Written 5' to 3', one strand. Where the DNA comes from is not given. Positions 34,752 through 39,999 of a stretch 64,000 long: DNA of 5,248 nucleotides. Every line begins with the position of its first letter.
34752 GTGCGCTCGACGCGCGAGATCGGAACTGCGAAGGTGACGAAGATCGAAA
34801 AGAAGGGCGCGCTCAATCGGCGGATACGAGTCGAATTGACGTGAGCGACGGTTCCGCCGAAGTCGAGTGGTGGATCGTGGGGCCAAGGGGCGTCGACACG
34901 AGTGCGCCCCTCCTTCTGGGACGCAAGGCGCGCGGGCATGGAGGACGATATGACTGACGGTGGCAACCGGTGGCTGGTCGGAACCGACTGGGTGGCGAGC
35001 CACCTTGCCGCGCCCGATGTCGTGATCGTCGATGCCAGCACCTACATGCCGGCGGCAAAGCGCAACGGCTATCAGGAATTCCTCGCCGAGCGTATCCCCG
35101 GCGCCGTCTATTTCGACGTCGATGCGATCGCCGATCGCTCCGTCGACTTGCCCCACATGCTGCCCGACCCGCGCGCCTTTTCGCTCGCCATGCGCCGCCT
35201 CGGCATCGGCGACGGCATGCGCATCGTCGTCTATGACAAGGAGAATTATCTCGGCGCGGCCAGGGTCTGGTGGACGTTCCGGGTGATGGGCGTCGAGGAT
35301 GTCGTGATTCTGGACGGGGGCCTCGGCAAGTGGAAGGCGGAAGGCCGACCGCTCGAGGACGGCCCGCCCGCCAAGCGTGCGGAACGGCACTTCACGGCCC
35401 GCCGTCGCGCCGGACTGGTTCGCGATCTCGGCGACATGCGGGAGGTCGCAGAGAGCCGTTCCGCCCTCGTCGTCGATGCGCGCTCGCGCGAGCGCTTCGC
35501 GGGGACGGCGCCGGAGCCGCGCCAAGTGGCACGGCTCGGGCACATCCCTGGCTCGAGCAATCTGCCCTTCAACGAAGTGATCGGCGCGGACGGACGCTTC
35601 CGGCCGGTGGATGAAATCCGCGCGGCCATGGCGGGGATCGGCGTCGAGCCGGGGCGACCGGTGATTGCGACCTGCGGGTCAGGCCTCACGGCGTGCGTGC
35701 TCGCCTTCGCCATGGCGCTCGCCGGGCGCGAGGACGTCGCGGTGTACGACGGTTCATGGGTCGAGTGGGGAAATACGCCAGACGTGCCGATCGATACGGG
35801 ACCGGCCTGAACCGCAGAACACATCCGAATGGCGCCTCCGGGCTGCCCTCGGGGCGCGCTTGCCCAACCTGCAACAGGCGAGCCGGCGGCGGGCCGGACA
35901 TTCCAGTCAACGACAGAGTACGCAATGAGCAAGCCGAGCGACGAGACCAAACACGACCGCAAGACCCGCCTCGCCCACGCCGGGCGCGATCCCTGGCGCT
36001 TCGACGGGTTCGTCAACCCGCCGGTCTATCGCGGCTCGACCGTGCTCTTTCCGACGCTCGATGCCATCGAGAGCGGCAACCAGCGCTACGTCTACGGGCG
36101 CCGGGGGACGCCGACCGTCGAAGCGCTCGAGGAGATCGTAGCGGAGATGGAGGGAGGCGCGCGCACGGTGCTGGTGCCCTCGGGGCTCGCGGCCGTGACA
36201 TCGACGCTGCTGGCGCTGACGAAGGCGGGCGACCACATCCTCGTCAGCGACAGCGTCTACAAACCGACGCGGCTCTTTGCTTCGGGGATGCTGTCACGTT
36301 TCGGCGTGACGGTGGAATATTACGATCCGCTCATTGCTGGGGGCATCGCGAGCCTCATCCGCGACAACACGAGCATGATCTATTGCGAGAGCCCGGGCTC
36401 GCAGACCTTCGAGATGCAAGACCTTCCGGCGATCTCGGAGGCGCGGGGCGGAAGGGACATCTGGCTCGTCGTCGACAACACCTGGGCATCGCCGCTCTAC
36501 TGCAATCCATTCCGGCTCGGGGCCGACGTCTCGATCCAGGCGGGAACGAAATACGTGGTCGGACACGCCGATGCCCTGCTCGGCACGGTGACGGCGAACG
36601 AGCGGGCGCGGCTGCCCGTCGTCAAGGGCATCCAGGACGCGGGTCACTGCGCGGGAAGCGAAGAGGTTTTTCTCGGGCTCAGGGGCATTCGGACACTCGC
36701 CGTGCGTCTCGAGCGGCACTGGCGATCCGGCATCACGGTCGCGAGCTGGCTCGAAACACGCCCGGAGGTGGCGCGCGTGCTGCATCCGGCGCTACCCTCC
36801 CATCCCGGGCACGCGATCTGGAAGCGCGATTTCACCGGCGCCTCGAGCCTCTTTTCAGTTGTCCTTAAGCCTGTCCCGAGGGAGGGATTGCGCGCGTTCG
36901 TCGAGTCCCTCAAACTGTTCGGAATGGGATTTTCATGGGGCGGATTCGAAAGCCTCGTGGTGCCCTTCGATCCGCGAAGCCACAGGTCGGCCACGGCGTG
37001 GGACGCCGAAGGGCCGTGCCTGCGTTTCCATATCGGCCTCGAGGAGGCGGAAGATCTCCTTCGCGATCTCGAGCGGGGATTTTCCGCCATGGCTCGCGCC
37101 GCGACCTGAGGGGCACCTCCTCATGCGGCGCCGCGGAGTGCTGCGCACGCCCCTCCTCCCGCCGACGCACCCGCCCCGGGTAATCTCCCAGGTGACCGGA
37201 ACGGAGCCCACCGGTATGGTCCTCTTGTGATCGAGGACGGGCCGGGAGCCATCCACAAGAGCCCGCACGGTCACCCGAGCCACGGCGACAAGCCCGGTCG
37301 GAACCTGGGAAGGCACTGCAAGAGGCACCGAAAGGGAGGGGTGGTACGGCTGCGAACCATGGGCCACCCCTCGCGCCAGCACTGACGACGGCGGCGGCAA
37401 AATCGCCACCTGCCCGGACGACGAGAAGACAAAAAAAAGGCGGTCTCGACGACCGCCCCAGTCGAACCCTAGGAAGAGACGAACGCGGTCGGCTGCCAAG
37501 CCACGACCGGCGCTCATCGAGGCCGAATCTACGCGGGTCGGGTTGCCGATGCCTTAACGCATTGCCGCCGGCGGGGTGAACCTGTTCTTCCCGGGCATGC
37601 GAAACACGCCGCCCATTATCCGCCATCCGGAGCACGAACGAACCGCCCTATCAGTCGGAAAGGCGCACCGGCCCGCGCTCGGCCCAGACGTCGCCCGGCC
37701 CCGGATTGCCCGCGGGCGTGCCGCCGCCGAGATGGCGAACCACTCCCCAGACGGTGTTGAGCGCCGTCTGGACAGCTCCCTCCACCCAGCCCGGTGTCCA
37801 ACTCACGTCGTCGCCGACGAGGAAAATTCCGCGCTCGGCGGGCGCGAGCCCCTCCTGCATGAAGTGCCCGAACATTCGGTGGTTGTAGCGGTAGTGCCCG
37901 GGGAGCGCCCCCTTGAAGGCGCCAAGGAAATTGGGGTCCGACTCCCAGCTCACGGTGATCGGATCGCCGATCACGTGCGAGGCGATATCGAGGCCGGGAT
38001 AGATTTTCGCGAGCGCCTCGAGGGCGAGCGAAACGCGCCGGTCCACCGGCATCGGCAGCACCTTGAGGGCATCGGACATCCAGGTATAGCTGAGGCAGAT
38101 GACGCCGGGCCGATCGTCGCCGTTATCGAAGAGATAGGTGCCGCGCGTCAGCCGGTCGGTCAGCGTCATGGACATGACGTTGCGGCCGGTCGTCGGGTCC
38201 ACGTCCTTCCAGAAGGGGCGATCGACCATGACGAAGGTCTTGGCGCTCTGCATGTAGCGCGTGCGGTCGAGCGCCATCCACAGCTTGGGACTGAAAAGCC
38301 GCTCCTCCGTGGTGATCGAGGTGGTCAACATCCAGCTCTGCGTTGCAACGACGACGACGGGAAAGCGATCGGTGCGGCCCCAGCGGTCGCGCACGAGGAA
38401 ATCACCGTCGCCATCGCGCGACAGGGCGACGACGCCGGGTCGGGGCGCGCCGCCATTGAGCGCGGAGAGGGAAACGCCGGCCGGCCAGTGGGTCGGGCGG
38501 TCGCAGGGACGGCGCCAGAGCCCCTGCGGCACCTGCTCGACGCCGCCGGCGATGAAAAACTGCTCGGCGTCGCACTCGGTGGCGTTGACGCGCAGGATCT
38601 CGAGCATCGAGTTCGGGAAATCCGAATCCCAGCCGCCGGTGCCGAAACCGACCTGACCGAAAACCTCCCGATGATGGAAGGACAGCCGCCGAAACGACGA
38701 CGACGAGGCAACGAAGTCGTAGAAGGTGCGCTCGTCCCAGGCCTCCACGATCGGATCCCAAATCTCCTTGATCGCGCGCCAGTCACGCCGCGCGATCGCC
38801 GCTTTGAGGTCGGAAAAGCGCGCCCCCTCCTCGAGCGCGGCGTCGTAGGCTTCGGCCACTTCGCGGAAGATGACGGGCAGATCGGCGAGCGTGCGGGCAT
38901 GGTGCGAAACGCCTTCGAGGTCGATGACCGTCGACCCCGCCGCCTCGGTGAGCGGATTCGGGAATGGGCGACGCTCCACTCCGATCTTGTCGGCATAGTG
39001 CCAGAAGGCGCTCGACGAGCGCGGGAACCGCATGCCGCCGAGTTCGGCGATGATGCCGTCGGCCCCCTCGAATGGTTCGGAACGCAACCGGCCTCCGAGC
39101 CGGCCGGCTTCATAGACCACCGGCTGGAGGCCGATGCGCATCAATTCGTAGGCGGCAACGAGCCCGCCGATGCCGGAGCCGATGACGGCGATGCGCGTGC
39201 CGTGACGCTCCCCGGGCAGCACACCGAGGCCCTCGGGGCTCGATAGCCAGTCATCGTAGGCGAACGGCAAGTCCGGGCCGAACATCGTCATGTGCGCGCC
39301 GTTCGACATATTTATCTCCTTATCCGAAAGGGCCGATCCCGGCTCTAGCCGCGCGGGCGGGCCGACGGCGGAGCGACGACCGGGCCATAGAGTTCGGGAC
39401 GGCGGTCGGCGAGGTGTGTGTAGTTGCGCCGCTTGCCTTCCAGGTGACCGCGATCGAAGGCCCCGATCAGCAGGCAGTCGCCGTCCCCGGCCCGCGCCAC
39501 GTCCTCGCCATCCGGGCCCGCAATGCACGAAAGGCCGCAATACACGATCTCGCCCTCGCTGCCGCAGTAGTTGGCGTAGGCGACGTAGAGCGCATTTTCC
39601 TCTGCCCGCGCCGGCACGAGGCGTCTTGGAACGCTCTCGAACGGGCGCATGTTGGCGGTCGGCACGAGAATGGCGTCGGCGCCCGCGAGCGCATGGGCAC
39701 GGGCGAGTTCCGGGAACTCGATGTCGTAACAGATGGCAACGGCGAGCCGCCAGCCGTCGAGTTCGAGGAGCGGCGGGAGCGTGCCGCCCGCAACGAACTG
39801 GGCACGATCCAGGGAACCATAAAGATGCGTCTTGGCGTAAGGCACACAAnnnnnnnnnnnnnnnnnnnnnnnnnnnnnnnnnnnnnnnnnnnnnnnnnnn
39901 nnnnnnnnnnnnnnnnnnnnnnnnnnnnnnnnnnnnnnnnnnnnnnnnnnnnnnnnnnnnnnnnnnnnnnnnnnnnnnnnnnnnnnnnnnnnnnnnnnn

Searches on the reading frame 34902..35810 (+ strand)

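Call 44: search_protein_families(library=pfam, proteins=[window:34902-35810:+], max_evalue=0.001)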
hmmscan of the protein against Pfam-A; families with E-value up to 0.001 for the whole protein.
window:34902-35810:+ (302 aa): 1 family
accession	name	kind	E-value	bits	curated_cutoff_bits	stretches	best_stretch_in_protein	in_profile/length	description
PF00581.25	Rhodanese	-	1.1e-24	87.2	22.2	2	184-291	10-101/102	Rhodanese-like domain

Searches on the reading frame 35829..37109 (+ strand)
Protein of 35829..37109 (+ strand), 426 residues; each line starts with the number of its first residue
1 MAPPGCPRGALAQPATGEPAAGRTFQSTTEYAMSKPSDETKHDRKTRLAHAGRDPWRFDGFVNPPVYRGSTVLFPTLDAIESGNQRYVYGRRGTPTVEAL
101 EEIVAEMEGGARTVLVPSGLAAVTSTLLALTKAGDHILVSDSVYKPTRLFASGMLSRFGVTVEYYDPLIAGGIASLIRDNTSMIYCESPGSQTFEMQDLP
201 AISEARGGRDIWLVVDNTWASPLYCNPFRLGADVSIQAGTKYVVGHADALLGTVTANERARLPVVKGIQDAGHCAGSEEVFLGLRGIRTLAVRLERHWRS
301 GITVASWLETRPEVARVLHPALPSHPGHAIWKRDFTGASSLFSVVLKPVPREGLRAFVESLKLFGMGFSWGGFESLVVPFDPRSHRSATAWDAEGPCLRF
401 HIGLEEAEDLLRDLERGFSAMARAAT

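Call 45: search_protein_families(library=pfam, proteins=[window:35829-37109:+], max_evalue=0.001)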
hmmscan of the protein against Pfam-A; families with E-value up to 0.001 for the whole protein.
window:35829-37109:+ (426 aa): 1 family
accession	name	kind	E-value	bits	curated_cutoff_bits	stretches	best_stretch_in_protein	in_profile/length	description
PF01053.26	Cys_Met_Meta_PP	-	4.8e-100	335.2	27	1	46-418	2-380/381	Cys/Met metabolism PLP-dependent enzyme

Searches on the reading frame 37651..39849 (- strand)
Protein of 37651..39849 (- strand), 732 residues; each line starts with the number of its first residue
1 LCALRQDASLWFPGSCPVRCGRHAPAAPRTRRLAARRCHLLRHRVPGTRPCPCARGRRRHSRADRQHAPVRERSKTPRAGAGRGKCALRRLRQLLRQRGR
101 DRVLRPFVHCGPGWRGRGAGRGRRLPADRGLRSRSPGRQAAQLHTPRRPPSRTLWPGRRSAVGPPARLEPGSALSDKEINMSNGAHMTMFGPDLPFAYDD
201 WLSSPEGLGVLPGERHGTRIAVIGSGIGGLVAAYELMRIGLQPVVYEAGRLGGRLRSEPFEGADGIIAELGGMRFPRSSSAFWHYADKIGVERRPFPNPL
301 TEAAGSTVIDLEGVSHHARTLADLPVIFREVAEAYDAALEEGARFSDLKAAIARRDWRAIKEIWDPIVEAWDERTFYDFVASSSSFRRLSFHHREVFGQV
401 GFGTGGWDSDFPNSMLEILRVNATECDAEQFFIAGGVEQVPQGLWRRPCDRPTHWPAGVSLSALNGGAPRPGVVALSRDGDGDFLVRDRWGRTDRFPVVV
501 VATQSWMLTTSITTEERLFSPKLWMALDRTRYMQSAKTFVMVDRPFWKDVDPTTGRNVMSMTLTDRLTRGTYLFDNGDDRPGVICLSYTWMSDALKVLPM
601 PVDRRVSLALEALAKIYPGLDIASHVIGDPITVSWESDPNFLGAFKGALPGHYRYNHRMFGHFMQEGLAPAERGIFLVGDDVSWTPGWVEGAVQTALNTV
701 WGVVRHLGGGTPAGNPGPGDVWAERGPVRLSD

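Call 45: search_protein_families(library=pfam, proteins=[window:37651-39849:-], max_evalue=0.001)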
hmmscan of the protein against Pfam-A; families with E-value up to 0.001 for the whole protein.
window:37651-39849:- (732 aa): 3 families
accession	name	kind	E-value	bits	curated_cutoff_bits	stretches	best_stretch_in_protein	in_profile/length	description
PF01593.30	Amino_oxidase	-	1.9e-43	149.8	19.8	1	227-700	1-439/443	Flavin containing amine oxidoreductase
PF13450.12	NAD_binding_8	-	5.9e-09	36.5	21.9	1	222-288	1-67/68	NAD(P)-binding Rossmann-like domain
PF01266.30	DAO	-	0.00023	21.3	27.9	0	219-252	1-35/353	FAD dependent oxidoreductase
